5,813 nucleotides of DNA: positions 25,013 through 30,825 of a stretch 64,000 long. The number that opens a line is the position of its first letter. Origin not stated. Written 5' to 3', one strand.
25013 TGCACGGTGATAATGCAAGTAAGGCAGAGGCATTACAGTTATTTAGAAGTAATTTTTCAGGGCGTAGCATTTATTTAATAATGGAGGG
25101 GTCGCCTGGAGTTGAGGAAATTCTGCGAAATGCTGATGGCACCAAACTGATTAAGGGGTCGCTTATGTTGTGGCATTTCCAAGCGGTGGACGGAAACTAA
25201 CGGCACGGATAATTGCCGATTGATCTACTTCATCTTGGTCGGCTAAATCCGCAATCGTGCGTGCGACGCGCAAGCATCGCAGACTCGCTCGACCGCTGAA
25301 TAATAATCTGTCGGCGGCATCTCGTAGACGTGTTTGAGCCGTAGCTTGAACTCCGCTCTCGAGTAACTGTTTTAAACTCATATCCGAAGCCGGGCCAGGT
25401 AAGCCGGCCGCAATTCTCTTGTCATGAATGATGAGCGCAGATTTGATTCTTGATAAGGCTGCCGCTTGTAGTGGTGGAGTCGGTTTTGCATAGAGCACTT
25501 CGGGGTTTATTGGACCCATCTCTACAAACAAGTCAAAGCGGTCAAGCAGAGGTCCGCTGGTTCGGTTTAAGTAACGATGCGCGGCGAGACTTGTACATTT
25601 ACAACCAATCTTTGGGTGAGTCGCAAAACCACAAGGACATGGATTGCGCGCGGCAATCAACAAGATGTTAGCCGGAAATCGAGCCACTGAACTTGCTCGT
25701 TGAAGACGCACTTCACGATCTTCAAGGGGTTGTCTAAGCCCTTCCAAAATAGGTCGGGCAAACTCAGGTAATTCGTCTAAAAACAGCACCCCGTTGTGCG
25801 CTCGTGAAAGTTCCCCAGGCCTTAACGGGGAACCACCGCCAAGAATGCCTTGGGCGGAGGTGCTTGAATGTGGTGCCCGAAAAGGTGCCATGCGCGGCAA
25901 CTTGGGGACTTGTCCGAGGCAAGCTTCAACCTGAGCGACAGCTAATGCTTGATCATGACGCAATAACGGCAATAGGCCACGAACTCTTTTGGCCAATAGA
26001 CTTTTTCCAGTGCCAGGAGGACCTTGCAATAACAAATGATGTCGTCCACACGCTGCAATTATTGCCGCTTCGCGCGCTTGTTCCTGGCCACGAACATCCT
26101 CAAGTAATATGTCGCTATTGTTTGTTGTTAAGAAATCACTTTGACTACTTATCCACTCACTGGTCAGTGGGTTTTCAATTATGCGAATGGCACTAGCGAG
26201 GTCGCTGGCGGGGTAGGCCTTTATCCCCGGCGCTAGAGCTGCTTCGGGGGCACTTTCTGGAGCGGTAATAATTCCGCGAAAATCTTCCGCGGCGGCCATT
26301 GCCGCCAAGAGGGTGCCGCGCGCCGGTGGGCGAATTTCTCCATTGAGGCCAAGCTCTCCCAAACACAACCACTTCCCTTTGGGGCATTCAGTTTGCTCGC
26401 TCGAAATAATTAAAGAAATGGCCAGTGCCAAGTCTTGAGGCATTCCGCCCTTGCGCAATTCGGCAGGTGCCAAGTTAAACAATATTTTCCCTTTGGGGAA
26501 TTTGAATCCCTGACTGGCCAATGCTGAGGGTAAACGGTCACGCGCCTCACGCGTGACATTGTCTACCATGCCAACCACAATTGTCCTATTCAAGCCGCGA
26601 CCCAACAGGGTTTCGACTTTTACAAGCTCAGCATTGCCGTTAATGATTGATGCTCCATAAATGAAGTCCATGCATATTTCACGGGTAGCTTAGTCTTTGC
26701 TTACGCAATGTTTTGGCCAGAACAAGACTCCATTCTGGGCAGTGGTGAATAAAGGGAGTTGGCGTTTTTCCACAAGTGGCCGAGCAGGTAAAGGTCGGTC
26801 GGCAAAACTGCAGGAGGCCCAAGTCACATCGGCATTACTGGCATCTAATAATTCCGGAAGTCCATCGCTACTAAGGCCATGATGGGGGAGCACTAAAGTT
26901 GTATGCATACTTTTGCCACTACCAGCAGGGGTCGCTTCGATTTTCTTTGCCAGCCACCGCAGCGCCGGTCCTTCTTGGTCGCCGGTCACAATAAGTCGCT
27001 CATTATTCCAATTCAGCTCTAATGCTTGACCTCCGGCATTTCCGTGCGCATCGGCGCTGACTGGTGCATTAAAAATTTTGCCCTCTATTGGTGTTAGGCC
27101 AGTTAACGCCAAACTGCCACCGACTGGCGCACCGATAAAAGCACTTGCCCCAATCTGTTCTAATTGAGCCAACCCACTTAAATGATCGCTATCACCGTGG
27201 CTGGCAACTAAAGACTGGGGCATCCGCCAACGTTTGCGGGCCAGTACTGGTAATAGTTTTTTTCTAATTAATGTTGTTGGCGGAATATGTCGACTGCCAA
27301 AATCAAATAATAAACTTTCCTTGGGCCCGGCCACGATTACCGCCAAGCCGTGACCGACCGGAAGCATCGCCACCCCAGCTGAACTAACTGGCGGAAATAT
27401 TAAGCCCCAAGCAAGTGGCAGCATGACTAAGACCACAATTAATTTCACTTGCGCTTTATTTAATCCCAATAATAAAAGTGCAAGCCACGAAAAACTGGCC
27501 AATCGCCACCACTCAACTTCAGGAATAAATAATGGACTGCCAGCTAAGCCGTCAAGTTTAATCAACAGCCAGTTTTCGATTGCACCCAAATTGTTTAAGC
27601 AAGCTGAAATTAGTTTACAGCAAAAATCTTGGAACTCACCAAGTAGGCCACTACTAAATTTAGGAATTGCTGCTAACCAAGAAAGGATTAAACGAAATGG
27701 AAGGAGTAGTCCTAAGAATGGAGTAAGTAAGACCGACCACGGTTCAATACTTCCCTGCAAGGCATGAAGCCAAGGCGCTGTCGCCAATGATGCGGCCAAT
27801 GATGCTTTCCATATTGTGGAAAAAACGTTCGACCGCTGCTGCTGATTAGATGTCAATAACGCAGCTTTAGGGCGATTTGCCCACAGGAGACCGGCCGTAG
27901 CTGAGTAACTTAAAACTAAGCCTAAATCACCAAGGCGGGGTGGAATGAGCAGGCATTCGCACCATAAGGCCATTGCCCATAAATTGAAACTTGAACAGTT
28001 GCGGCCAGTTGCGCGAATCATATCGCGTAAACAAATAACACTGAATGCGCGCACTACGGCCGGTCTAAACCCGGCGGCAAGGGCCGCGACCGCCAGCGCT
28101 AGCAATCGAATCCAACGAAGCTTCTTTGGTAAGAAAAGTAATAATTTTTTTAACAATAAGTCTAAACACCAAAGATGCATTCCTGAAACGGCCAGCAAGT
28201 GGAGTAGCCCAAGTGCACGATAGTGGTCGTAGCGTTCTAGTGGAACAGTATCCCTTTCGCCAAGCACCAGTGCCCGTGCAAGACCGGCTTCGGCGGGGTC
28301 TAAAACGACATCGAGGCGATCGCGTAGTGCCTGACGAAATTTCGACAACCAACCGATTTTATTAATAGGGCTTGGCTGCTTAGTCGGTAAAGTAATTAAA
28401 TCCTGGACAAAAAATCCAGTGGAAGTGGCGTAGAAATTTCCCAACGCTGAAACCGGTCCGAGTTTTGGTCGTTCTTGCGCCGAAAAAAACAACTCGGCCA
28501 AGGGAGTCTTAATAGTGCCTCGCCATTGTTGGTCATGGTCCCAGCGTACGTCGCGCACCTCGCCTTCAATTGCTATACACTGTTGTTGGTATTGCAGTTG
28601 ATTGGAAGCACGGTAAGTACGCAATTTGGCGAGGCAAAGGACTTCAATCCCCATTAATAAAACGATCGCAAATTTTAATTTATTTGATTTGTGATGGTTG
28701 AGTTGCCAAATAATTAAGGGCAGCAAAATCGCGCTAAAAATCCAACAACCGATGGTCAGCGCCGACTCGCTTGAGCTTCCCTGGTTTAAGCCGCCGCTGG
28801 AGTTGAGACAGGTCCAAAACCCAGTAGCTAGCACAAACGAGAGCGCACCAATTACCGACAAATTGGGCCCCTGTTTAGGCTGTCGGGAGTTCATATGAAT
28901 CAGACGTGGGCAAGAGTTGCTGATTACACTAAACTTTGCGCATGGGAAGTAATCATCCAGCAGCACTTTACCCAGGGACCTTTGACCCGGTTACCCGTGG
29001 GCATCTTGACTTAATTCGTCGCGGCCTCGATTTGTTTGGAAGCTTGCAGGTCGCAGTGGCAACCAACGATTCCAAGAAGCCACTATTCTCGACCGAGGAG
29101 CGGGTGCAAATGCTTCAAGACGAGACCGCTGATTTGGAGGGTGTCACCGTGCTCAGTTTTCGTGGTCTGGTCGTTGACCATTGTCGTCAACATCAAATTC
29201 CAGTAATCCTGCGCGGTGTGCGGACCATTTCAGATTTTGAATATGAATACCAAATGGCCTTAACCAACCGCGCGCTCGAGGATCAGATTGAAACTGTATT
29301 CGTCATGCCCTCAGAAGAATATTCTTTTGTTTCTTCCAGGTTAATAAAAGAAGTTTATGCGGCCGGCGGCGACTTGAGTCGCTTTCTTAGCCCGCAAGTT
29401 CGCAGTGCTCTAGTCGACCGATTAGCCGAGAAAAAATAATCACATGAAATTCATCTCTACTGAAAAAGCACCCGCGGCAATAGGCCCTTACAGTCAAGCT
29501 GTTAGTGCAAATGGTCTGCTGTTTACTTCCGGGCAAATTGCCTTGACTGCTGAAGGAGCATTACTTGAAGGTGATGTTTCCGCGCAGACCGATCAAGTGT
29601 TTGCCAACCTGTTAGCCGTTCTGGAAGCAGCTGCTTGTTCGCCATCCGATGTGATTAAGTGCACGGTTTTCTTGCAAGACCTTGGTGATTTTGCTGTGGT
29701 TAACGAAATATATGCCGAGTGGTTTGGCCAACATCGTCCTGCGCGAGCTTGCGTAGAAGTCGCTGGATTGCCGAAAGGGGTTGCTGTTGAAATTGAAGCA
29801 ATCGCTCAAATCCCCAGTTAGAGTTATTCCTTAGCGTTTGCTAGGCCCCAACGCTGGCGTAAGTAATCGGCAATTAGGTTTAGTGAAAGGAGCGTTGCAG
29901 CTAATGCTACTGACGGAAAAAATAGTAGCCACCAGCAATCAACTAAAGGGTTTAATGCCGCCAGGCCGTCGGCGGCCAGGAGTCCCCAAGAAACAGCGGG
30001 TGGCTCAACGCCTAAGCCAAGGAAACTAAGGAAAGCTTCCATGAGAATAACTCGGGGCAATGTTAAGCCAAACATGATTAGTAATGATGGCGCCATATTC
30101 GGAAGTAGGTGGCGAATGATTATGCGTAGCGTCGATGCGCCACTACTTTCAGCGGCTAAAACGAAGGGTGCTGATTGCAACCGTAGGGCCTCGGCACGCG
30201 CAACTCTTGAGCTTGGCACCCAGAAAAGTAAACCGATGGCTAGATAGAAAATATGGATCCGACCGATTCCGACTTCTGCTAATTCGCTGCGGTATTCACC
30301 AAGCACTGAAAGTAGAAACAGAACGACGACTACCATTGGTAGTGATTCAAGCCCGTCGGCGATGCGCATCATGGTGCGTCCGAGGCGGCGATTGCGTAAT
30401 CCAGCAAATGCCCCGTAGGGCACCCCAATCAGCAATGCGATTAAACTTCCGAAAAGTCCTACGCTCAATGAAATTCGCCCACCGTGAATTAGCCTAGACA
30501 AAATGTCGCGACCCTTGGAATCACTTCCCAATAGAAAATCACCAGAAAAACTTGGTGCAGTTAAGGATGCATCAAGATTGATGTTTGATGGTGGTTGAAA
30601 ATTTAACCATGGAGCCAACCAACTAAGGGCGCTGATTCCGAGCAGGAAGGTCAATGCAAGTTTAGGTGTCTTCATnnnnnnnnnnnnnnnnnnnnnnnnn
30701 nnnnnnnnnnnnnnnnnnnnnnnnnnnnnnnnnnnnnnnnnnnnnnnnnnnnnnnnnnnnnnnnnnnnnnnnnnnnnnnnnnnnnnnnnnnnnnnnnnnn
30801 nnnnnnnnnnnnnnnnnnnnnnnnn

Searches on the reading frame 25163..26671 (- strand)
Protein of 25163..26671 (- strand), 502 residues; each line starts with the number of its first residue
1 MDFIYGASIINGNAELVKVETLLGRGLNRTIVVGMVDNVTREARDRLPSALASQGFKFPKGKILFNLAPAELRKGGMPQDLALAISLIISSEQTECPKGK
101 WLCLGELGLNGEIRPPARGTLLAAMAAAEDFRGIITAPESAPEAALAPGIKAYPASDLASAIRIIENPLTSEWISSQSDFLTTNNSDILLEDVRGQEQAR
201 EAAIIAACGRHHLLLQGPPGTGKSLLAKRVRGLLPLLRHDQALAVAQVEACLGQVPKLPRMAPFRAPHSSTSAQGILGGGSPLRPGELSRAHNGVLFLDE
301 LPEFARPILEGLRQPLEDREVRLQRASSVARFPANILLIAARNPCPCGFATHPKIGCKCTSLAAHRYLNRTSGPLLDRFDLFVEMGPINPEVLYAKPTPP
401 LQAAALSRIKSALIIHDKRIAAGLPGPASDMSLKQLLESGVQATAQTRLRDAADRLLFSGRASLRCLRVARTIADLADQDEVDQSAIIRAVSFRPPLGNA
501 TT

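Call 33: search_protein_families(library=pfam, proteins=[window:25163-26671:-], max_evalue=0.001)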
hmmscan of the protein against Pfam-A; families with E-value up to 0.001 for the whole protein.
window:25163-26671:- (502 aa): 7 families
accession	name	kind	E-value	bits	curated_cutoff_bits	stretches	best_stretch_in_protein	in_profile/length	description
PF01078.27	Mg_chelatase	-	2.6e-76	256.1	20.3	1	190-389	2-203/207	Magnesium chelatase, subunit ChlI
PF13541.12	ChlI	-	2.8e-25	89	27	1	19-138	1-119/121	Subunit ChlI of Mg-chelatase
PF13335.12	Mg_chelatase_C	-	2e-13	51.1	26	1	407-494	9-94/94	Magnesium chelatase, subunit ChlI C-terminal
PF07728.20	AAA_5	-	5.5e-09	36.6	22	0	212-234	1-23/139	AAA domain (dynein-related subfamily)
PF00493.29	MCM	-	1.8e-07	31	23.3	1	283-383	112-202/224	MCM P-loop domain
PF00158.32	Sigma54_activat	-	1.2e-06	28.8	20.2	1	198-343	10-142/168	Sigma-54 interaction domain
PF20030.5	bpMoxR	-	3.6e-05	23.4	27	0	194-231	15-52/205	MoxR domain in the MoxR-vWA-beta-propeller ternary systems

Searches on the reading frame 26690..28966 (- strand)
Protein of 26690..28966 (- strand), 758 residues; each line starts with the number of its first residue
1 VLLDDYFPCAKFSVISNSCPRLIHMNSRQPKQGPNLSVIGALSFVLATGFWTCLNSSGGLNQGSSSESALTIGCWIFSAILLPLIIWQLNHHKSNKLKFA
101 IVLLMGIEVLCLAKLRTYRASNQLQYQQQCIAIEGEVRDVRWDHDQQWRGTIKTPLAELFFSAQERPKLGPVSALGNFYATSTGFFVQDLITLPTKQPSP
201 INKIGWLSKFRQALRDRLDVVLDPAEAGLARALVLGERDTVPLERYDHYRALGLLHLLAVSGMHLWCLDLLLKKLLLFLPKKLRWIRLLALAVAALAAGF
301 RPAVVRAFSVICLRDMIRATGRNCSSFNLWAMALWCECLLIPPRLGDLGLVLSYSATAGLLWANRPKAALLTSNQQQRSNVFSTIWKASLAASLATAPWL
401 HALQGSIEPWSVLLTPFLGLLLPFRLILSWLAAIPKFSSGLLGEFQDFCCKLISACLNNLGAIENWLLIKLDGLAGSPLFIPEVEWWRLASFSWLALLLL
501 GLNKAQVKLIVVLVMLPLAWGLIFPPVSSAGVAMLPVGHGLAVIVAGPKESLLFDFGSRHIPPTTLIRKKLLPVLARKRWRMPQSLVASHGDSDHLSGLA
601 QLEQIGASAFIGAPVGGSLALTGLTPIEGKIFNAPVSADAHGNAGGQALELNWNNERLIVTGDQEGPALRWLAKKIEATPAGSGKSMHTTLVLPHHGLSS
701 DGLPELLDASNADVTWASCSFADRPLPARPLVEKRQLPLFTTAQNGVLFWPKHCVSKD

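Call 33: search_protein_families(library=pfam, proteins=[window:26690-28966:-], max_evalue=0.001)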
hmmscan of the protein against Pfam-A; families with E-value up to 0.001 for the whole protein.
window:26690-28966:- (758 aa): 2 families
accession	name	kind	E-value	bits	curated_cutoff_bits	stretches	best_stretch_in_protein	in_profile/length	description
PF03772.21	Competence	-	2.9e-29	102.7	23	1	233-464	1-239/270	Competence protein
PF00753.33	Lactamase_B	-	0.00025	21.5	22.7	1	537-604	3-65/196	Metallo-beta-lactamase superfamily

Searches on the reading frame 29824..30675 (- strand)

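Call 33: search_protein_families(library=pfam, proteins=[window:29824-30675:-], max_evalue=0.001)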
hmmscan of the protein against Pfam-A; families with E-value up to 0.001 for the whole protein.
window:29824-30675:- (283 aa): 1 family
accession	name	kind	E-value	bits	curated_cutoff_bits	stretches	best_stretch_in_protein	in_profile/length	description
PF00528.27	BPD_transp_1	-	2.1e-23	83.4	26.4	1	84-274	1-180/184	Binding-protein-dependent transport system inner membrane component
